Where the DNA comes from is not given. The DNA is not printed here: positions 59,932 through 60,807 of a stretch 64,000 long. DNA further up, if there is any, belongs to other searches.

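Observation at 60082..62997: gp5/gpV-like central spike followed by a 191-aa ultra-hydrophobic Ala/Gly-rich protein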

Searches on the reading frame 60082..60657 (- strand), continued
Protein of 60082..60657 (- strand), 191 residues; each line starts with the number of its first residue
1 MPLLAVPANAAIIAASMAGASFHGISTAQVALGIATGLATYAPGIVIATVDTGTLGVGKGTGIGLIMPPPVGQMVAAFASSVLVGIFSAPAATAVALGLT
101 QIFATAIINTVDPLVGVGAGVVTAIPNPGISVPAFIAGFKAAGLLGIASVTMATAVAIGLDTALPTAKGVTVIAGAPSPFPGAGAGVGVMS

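Call 89: search_protein_families(library=ncbifam, proteins=[window:60082-60657:-], max_evalue=0.1)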
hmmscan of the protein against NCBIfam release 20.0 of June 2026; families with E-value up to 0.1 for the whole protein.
window:60082-60657:- (191 aa): 0 families
